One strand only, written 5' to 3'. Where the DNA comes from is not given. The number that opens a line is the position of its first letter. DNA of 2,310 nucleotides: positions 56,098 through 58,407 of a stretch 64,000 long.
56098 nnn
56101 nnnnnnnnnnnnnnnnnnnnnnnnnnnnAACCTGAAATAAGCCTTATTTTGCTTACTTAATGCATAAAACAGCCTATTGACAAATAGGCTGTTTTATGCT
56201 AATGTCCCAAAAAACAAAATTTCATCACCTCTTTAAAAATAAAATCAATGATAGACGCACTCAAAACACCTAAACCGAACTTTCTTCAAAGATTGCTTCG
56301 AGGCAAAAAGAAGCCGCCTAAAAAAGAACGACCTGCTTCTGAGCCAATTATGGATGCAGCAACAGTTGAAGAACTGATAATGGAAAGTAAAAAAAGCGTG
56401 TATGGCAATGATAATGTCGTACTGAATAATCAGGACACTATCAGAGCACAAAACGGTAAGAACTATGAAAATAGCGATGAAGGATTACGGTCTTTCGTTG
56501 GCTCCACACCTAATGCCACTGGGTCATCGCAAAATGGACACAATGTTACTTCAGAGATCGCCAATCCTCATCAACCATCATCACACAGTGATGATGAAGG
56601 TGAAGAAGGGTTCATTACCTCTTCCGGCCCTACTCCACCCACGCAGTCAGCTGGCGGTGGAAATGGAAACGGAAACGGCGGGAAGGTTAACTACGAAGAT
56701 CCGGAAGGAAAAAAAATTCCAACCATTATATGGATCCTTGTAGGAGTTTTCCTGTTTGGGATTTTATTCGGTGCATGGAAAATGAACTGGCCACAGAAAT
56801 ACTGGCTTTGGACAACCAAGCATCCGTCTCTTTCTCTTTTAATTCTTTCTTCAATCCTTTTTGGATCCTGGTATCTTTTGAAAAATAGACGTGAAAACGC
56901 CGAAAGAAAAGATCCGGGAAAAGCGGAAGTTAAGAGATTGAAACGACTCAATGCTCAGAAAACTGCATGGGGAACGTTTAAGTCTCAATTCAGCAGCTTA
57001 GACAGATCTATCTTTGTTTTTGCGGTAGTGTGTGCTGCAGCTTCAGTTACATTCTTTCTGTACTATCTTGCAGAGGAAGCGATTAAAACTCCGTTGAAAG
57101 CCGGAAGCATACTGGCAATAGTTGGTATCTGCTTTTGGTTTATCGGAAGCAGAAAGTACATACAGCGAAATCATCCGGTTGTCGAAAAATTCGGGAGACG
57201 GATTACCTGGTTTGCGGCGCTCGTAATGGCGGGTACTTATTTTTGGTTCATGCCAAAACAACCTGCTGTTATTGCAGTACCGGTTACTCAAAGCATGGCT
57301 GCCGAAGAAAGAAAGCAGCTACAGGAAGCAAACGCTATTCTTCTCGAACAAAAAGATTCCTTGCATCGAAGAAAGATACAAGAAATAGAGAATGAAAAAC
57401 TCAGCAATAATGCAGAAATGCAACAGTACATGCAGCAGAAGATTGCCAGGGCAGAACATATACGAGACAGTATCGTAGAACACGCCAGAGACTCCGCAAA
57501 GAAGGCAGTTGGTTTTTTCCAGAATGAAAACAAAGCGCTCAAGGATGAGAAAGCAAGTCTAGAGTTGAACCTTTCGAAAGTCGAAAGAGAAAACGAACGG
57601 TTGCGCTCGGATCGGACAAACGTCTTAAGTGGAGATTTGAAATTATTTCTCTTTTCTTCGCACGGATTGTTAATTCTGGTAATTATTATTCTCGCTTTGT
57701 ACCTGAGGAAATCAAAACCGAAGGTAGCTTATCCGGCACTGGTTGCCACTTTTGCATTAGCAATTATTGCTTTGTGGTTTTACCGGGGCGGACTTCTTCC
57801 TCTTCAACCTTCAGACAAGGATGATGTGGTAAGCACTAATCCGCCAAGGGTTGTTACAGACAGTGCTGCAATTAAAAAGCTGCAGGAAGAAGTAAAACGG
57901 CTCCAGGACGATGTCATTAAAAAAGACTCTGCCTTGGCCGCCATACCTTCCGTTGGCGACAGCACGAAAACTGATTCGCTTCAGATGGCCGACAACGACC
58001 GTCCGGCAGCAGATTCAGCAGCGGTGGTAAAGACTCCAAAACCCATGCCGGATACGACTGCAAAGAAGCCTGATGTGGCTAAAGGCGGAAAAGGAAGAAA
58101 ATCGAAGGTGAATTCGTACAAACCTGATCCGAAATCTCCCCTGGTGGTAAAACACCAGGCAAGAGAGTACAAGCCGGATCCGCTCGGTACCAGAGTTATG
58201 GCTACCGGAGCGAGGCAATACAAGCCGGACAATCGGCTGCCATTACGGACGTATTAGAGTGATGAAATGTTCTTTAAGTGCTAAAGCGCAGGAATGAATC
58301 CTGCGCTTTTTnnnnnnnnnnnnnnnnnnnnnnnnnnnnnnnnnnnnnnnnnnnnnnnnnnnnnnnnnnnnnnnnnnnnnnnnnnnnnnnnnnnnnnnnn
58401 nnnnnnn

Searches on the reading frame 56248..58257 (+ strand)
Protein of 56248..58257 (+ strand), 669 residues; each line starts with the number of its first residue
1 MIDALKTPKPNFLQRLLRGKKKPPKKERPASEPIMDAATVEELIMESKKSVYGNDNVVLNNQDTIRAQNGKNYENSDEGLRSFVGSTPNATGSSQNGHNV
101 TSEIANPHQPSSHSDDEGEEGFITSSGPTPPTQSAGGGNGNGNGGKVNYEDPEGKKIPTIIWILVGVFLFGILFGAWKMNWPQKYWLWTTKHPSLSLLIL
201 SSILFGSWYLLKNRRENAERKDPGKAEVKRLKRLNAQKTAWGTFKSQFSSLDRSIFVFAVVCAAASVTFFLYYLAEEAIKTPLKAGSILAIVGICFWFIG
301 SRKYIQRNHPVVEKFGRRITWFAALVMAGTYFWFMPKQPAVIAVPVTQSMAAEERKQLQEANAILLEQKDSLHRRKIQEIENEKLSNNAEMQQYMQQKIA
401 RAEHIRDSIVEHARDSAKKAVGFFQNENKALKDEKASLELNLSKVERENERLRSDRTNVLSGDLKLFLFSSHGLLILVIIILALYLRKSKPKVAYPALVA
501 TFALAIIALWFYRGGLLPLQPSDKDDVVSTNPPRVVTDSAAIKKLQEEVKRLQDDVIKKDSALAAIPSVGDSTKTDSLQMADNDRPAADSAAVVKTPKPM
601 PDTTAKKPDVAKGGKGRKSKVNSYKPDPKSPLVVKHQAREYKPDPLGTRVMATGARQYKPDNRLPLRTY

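Call 9: search_protein_families(library=pfam, proteins=[window:56248-58257:+], max_evalue=0.001)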
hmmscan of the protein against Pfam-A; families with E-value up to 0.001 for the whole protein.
window:56248-58257:+ (669 aa): 0 families

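Call 62: search_protein_families(library=pfam, proteins=[window:56248-58257:+], max_evalue=5)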
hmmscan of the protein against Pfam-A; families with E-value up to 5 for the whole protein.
window:56248-58257:+ (669 aa): 8 families
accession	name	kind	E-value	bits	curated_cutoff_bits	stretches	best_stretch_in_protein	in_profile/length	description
PF13567.11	DUF4131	-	0.006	16.7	31.6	2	159-221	5-58/165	Domain of unknown function (DUF4131)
PF14093.11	DUF4271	-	0.015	15.6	29.7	1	464-513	124-172/206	Domain of unknown function (DUF4271)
PF11862.13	DUF3382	-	0.017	15.8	28.9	0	291-331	13-53/97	Domain of unknown function (DUF3382)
PF06005.17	ZapB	-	0.022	15.6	31.5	1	425-460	24-59/71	Cell division protein ZapB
PF18008.6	Bac_RepA_C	-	0.14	13.1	25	1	353-403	14-64/95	Replication initiator protein A C-terminal domain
PF07331.16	TctB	-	0.41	11.2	29.1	0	257-347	2-98/137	Tripartite tricarboxylate transporter TctB family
PF02465.23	FliD_N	-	1.2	10.3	24.8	1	218-254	15-50/97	Flagellar hook-associated protein 2 N-terminus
PF06217.17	GAGA_bind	-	4.9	7.8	26.6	0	355-437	69-149/284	GAGA binding protein-like family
